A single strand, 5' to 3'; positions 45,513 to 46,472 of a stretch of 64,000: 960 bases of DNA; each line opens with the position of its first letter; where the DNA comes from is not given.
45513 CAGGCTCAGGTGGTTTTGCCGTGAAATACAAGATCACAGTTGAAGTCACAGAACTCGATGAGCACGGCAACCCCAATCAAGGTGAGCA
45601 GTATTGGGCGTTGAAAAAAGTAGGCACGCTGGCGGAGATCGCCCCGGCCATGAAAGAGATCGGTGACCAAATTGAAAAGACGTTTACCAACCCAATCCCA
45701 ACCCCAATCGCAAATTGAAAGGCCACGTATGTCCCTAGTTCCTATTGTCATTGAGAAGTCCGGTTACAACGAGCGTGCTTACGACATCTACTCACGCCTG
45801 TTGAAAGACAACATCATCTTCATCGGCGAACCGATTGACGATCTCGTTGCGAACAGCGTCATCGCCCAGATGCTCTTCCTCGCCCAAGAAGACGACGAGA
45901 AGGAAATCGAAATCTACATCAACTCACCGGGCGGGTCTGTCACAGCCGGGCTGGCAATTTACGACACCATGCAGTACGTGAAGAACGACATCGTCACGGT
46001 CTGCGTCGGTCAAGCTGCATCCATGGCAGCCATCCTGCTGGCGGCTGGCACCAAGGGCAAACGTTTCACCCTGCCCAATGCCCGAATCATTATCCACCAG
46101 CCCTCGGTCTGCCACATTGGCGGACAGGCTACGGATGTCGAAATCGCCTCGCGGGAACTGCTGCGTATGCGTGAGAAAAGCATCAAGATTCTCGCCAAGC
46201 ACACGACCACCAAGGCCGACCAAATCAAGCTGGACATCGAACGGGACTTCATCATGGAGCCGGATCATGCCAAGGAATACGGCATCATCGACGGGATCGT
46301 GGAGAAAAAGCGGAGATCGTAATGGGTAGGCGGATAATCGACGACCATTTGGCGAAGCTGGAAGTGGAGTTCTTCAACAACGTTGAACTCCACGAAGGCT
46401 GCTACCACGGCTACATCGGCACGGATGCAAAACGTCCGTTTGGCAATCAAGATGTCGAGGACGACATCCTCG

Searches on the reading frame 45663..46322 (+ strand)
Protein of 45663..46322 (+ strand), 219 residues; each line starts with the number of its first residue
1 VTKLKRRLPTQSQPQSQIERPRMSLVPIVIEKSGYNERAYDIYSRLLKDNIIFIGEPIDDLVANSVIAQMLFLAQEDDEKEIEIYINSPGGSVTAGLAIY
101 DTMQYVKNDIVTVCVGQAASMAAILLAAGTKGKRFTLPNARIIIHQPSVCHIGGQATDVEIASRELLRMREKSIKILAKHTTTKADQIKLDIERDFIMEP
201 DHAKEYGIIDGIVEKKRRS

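Call 96: search_protein_families(library=pfam, proteins=[window:45663-46322:+], max_evalue=0.001)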
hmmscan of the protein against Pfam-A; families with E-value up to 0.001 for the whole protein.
window:45663-46322:+ (219 aa): 1 family
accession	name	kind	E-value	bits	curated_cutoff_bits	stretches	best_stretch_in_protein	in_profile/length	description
PF00574.28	CLP_protease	-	5.1e-76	255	20.2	1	36-215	3-181/182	Clp protease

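Call 97: find_related_loci(query=window:45663-46322:+, collection=genome_contigs, flank=10000)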
Query window:45663-46322:+ (219 aa) in genome_contigs; peptide patterns used: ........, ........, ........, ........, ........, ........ (x = any residue, [..] = any of these).
600 stretches matched a pattern (row limit reached: there are more); 587 encode a relative of the query (tblastn E <= 1e-3); the best 80 are kept; 80 distinct loci.
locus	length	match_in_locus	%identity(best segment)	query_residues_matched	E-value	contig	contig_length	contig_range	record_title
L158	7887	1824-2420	68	21-219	2e-91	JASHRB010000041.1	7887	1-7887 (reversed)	MAG: Candidatus Sulfotelmatobacter sp. isolate JOPF090 JOPF_A04C_contig_29336, whole genome shotgun sequence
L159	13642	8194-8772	68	23-215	1e-88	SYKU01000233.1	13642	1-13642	MAG: Acidobacteria bacterium isolate F1-80-MAGs046 F1-80__c333007, whole genome shotgun sequence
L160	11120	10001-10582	64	22-215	2e-84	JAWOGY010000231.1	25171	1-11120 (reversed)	MAG: Vicinamibacterales bacterium isolate CWP4-1.bin.183 k191_2358303, whole genome shotgun sequence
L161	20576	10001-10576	66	25-216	8e-84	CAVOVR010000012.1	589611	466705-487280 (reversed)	MAG: Bryobacterales bacterium isolate MFD00008.bin.2.153 genome assembly, contig: contig_85588, whole genome shotgun seq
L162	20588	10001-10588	64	21-216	2e-83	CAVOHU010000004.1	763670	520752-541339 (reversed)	MAG: uncultured Acidobacteriota bacterium isolate MFD10007.bin.1.132 genome assembly, contig: contig_21328, whole genome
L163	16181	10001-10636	64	4-215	2e-83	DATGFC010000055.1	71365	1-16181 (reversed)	MAG TPA_asm: Candidatus Sulfotelmatobacter sp. isolate SMAG_U9718 k141_1524232, whole genome shotgun sequence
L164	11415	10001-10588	62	21-216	1e-83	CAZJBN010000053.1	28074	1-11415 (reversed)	MAG TPA_asm: uncultured Bifidobacteriaceae bacterium isolate SRP344714_co2_101 genome assembly, contig: NODE_4238_length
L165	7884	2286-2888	67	15-215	1e-83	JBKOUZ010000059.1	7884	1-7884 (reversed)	MAG: Acidobacteriota bacterium isolate GM_HAYS_MAG_00006 GM_HAYS_000001045361, whole genome shotgun sequence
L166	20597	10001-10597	67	21-219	5e-83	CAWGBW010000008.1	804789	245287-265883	MAG: uncultured Acidobacteriota bacterium isolate MFD06298.bin.1.191 genome assembly, contig: contig_42830, whole genome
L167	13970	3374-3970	67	21-219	3e-83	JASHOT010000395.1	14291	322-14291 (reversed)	MAG: Candidatus Sulfotelmatobacter sp. isolate JOPF030 JOPF_N10C_contig_206834, whole genome shotgun sequence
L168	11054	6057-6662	59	14-215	4e-83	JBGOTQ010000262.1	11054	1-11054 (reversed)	MAG: Terriglobia bacterium isolate OBJ_0618_7090110_159 k141_3126565_length_11054_cov_11.0000, whole genome shotgun sequ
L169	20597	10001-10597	67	21-219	4e-83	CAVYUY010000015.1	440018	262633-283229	MAG: uncultured Acidobacteriota bacterium isolate MFD09671.bin.2.133 genome assembly, contig: contig_33325, whole genome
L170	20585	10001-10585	68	21-215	9e-83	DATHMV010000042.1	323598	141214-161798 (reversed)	MAG TPA_asm: Candidatus Aquilonibacter sp. isolate SMAG_U12641 k141_3915543, whole genome shotgun sequence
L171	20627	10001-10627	58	10-218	8e-83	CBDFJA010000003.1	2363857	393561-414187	MAG: Bryobacterales bacterium isolate 1f52cc50-c340-419f-9c42-50c4cc8c6db1 genome assembly, contig: contig_3, whole geno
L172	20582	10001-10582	62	23-216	7e-83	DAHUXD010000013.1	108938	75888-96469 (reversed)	MAG TPA_asm: Acidobacteria bacterium isolate clean263 k141_1237282, whole genome shotgun sequence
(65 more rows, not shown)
